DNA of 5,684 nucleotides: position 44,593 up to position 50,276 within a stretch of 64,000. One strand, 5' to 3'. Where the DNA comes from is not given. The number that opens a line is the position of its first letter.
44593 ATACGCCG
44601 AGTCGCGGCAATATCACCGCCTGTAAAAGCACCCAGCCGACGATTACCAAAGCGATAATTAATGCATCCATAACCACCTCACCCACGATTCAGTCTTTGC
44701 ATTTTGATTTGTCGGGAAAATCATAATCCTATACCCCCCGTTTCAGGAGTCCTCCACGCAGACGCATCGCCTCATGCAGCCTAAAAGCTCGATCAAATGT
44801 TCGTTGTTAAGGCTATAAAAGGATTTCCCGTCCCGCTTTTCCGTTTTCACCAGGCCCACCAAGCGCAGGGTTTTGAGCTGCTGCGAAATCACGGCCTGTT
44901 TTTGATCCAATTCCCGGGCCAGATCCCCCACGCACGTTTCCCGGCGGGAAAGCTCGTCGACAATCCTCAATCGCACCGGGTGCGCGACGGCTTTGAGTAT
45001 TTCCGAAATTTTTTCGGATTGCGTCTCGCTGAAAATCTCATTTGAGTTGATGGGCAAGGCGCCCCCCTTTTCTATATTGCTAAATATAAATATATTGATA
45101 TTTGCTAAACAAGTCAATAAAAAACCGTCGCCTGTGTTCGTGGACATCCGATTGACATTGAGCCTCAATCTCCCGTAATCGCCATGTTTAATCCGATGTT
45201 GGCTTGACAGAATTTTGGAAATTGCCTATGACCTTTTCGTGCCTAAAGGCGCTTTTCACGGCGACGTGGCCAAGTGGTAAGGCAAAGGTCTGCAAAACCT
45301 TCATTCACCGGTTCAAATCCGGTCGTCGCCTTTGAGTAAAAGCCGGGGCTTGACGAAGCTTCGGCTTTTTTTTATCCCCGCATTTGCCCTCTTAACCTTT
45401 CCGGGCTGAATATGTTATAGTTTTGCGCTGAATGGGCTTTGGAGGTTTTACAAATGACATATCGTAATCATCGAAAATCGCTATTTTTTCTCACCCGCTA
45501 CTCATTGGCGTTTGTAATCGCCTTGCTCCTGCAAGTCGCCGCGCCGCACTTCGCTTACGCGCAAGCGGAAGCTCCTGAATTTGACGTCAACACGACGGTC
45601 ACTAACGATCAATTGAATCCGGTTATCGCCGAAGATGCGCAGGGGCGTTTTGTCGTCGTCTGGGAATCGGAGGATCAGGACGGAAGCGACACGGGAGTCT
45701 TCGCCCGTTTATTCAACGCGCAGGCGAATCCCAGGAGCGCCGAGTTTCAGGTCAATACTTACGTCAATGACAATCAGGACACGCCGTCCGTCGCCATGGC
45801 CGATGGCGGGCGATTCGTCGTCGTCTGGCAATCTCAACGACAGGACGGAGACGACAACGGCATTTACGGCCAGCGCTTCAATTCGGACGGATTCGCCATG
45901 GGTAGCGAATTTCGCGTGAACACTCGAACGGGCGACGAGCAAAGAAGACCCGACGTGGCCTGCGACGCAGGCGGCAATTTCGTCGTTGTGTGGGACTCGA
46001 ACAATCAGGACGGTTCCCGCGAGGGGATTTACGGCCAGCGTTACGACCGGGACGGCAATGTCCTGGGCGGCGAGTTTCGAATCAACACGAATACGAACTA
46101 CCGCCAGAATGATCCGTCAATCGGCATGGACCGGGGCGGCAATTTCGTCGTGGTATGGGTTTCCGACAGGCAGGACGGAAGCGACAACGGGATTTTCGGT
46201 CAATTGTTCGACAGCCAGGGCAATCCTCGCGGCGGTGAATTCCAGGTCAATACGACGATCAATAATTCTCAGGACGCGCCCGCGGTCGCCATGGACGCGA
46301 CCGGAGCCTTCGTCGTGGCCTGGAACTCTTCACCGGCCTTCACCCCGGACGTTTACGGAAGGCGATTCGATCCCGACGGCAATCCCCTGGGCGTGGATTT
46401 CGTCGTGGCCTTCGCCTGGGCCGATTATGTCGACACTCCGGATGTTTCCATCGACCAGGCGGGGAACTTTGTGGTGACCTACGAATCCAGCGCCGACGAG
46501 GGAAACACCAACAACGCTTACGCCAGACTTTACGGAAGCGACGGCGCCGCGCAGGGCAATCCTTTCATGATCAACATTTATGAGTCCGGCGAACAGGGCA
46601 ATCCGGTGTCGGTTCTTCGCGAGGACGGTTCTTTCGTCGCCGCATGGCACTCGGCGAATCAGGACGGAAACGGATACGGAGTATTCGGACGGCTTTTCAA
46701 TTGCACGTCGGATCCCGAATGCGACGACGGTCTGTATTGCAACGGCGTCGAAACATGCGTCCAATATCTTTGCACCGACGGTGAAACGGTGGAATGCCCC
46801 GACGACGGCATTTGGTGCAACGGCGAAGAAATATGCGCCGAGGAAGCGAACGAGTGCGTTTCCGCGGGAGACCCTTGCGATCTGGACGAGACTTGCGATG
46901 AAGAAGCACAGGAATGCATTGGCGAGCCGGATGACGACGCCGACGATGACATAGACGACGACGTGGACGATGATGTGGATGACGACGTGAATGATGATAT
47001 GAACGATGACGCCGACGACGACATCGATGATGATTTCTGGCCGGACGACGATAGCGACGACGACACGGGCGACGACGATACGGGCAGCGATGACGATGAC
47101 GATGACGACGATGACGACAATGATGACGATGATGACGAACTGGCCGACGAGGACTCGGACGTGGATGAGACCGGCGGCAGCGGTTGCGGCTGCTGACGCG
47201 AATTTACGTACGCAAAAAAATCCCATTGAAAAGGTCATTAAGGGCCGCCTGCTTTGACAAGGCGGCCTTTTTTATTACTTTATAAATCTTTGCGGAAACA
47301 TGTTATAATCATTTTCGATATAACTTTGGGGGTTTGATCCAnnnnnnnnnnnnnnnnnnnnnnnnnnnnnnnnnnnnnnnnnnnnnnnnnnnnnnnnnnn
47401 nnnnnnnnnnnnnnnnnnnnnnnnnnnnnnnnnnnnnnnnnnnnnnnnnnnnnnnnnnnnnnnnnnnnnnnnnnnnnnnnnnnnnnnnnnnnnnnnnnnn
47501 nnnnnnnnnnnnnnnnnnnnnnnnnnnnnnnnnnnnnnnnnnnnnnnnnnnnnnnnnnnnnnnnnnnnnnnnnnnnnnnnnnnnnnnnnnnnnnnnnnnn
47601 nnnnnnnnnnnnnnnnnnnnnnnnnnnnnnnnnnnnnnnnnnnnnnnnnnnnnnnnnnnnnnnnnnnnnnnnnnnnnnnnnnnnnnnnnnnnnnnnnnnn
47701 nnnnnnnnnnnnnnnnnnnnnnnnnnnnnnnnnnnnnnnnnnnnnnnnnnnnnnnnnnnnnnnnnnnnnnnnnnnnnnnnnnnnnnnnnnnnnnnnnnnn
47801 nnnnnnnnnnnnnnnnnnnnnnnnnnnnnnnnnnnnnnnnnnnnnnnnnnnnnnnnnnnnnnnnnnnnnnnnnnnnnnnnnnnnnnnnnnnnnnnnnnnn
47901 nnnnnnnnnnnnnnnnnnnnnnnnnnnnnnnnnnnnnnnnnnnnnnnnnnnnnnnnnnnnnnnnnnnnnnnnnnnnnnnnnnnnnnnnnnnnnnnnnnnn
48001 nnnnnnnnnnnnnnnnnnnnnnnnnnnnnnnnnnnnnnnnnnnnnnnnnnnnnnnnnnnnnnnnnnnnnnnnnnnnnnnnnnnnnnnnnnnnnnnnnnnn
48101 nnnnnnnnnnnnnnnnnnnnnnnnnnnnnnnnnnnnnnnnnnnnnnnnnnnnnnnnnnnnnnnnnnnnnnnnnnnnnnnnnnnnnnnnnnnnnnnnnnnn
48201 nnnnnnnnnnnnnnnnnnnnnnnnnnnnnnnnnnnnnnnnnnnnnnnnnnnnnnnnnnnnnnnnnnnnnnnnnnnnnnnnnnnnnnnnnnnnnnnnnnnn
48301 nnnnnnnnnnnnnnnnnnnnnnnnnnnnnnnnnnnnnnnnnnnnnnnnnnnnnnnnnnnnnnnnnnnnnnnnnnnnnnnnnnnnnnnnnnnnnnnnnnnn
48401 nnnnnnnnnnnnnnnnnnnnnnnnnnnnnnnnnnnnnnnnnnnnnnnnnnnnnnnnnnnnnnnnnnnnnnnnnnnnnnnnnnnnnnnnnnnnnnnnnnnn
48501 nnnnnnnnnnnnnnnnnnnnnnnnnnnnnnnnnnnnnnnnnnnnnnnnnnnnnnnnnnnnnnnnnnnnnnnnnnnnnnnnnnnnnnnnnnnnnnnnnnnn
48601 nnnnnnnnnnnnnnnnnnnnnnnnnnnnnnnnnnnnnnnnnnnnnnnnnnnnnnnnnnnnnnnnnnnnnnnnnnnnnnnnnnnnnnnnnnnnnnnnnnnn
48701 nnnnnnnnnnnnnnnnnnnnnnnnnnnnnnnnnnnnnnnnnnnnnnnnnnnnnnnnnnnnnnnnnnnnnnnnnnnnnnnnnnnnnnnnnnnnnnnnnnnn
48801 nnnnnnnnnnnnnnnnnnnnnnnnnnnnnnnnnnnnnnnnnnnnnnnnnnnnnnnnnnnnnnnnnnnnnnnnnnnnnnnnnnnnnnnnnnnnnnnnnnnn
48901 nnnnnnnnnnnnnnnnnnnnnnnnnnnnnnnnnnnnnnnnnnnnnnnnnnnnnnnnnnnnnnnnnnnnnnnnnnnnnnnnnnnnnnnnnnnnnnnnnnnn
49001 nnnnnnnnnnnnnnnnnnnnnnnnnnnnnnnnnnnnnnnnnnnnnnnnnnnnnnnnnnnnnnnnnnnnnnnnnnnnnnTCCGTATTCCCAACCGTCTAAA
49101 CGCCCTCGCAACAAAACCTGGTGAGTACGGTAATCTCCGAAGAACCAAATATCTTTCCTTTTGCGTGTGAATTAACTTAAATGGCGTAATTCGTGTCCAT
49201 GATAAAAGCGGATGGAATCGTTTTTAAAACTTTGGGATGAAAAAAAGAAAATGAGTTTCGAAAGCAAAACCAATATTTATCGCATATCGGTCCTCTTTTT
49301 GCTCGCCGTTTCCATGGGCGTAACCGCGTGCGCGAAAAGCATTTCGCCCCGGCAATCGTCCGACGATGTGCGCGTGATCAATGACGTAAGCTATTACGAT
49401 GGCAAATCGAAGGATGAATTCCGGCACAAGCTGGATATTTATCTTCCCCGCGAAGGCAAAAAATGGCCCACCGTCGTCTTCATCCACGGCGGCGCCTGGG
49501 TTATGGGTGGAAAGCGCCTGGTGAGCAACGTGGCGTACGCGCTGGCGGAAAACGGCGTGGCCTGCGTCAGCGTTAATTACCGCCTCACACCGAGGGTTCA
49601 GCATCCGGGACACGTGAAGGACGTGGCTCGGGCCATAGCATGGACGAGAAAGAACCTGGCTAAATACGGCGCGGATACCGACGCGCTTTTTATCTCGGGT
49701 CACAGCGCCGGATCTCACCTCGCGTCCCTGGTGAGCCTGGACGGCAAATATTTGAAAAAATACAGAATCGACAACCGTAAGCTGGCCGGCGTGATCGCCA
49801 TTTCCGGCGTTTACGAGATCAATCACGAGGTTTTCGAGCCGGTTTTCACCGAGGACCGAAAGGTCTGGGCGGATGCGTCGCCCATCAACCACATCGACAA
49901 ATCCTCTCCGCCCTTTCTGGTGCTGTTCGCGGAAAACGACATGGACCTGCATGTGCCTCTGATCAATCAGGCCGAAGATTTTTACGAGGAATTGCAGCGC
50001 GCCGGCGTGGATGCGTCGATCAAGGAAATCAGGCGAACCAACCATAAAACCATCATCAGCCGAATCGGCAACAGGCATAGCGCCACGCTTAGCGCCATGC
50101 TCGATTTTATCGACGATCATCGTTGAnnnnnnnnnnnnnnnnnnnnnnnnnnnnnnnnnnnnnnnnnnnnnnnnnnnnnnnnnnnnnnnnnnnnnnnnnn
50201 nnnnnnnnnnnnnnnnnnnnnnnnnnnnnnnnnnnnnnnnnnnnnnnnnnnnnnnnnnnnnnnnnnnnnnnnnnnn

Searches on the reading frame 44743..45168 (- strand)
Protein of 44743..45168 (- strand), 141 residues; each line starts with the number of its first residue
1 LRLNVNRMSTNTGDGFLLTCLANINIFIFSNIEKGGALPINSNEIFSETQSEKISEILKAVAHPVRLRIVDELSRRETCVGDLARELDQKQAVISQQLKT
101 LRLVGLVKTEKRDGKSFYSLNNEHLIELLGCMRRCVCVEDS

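Call 64: search_protein_families(library=pfam, proteins=[window:44743-45168:-], max_evalue=0.001)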
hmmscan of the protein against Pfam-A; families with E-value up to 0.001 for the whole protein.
window:44743-45168:- (141 aa): 3 families
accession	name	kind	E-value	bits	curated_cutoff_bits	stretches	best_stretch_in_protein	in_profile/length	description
PF01022.26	HTH_5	-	5.4e-13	49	22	1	64-108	2-46/47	Bacterial regulatory protein, arsR family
PF12840.13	HTH_20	-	2.6e-10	40.6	27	1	62-109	2-50/51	Helix-turn-helix domain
PF08100.18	Dimerisation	-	0.00083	19.6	25.6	0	54-121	18-84/93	O-methyltransferase dimerisation domain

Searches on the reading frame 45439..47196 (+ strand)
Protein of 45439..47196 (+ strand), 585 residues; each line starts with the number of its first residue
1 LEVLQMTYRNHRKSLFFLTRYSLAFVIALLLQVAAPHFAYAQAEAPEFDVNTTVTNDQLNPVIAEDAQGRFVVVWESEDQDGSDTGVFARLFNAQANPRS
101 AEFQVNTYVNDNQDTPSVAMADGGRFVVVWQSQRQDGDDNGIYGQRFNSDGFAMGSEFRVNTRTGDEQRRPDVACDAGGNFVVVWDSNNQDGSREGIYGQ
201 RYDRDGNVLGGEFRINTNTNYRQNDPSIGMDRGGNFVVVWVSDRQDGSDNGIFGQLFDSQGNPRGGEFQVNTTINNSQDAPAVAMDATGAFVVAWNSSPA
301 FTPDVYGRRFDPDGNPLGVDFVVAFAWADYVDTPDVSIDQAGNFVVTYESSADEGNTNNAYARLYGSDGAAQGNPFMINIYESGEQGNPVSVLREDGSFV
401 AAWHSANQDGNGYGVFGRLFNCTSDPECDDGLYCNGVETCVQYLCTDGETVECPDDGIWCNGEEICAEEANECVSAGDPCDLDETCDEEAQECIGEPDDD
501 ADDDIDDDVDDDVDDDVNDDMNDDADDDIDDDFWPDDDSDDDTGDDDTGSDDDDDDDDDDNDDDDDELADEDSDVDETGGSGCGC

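Call 64: search_protein_families(library=pfam, proteins=[window:45439-47196:+], max_evalue=0.001)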
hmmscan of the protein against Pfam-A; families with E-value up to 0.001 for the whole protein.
window:45439-47196:+ (585 aa): 1 family
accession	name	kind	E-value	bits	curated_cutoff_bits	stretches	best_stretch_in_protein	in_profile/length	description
PF04616.20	Glyco_hydro_43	-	8.4e-05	22.5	32.2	0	66-166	74-174/288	Glycosyl hydrolases family 43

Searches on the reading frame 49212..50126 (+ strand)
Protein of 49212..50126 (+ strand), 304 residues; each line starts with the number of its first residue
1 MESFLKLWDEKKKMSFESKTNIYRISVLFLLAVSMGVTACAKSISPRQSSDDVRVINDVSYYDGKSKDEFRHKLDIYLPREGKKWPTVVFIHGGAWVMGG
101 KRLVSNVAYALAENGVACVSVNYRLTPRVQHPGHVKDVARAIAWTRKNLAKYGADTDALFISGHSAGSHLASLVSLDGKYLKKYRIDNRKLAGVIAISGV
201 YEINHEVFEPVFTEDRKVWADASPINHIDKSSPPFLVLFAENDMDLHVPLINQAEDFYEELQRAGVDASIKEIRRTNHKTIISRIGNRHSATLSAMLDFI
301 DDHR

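Call 4: search_protein_families(library=pfam, proteins=[window:49212-50126:+], max_evalue=0.01)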
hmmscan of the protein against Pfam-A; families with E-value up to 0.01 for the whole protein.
window:49212-50126:+ (304 aa): 8 families
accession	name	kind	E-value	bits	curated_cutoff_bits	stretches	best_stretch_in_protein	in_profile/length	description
PF20434.5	BD-FAE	-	1.2e-35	123.4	26.8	1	74-261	1-215/215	BD-FAE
PF07859.19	Abhydrolase_3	-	7.7e-25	88.3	25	1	88-280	1-208/210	alpha/beta hydrolase fold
PF00135.34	COesterase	-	5.5e-14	52.4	27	1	74-177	88-203/515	Carboxylesterase family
PF00326.27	Peptidase_S9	-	1.2e-09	38.5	22.6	1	107-302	6-208/213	Prolyl oligopeptidase family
PF12697.13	Abhydrolase_6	-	1.4e-05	26.3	26.3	1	88-212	1-100/217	Alpha/beta hydrolase family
PF12146.15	Hydrolase_4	-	6.1e-05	22.9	27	1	87-210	6-121/239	Serine aminopeptidase, S33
PF07224.18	Chlorophyllase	-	0.0001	21.7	26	1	72-201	29-157/301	Chlorophyllase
PF20408.4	Abhydrolase_11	-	0.0081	16.4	27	0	87-175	4-94/193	Alpha/beta hydrolase domain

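Call 5: search_protein_families(library=ncbifam, proteins=[window:49212-50126:+], max_evalue=0.01)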
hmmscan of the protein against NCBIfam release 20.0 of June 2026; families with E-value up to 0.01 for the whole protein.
window:49212-50126:+ (304 aa): 11 families
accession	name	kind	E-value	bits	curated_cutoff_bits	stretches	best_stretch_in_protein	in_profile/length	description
NF052354.1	EstLipQMycob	equivalog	2.2e-34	118.8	700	1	72-274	149-370/418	esterase LipQ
NF058653.1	LipP1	equivalog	1.4e-27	96.4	350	1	72-186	58-173/300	LipP1 family hormone-sensitive lipase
NF033149.0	CHL_hydrolase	equivalog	4.3e-18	65.3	500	1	76-176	65-167/310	chloramphenicol hydrolase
NF058665.1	HaHSL_fam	equivalog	5.2e-18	65.3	320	1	68-204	45-172/260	hormone-sensitive lipase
NF007547.0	PRK10162.1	equivalog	1e-15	57.5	389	1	76-206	76-203/321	acetyl esterase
NF042968.1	AcxylEst_AxeA1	equivalog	5.5e-11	41.4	700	1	72-279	36-243/459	acetylxylan esterase AxeA1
NF058651.1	GESAG_HSLs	subfamily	1.1e-08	34.5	430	1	78-174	60-153/296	GESAG motif subfamily hormone-sensitive lipase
NF052620.1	AryltfaseLP1002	equivalog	6.2e-08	32.3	300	1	82-174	29-123/265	lp_1002 family arylesterase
NF058649.1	GTSAG_HSLs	subfamily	1.2e-06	28.2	380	1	85-172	91-172/312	GTSAG motif subfamily hormone-sensitive lipase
NF058650.1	GCSAG_HSLs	subfamily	1.9e-06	27.6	410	1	88-171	88-167/314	GCSAG motif subfamily hormone-sensitive lipase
NF041096.1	esterase_EstD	equivalog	0.00046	19.3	600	1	76-174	151-258/421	esterase EstD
